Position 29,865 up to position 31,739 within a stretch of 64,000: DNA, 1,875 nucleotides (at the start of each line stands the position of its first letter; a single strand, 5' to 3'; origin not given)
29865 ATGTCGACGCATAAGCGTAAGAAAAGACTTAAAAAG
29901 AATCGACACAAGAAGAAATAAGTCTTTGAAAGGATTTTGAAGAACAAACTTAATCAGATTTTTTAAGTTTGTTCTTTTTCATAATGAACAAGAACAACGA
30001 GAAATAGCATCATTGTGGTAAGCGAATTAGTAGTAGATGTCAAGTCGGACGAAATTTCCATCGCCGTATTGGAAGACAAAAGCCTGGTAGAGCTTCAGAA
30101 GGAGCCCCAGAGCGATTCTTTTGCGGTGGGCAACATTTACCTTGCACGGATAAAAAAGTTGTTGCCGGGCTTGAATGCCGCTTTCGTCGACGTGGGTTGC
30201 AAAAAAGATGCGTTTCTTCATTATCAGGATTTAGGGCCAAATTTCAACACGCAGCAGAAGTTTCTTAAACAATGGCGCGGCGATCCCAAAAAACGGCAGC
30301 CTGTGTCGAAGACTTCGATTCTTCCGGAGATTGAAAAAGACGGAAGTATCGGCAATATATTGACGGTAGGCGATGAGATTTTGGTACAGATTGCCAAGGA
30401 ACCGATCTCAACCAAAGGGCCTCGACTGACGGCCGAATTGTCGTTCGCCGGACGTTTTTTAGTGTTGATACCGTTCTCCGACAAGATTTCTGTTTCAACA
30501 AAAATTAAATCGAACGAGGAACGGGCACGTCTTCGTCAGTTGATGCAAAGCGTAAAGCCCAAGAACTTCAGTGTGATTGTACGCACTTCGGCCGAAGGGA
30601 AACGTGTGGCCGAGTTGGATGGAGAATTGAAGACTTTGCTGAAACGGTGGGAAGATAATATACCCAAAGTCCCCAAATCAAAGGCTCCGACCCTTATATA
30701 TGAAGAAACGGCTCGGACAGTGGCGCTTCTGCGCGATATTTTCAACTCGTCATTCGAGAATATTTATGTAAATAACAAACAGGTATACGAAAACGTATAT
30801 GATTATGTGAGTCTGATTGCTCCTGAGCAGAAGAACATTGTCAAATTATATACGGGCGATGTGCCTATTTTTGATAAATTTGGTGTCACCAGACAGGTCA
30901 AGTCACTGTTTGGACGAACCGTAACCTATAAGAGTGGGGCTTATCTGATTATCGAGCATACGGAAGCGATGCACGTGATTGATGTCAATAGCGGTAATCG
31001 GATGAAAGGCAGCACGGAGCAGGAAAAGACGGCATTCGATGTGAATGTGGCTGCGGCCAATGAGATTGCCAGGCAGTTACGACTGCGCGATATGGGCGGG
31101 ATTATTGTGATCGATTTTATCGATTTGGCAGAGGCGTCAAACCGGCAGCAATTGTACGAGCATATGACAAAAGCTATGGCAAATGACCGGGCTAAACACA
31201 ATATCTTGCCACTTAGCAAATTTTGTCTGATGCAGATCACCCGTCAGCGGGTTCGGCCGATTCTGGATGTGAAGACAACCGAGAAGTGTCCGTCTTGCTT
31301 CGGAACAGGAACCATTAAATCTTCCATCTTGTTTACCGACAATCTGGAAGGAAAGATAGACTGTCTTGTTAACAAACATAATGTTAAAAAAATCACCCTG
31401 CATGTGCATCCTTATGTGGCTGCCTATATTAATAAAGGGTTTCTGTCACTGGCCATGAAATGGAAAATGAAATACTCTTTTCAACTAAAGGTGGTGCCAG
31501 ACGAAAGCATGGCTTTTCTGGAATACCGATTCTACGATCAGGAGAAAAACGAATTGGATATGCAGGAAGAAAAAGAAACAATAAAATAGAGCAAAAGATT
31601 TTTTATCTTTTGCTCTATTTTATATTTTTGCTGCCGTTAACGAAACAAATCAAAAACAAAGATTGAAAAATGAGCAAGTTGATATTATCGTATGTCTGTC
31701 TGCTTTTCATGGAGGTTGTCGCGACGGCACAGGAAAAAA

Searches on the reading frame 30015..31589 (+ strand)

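Call 12: search_protein_families(library=pfam, proteins=[window:30015-31589:+], max_evalue=0.01)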
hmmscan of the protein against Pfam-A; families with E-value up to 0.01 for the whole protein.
window:30015-31589:+ (524 aa): 2 families
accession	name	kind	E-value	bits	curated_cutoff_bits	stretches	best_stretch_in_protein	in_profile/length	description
PF10150.14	RNase_E_G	-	2.1e-99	332.8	25.5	1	143-413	1-270/270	Ribonuclease E/G family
PF20833.2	RNase_E_G_Thio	-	5.9e-05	23.6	26.8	1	424-505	1-82/86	RNase E/G, Thioredoxin-like domain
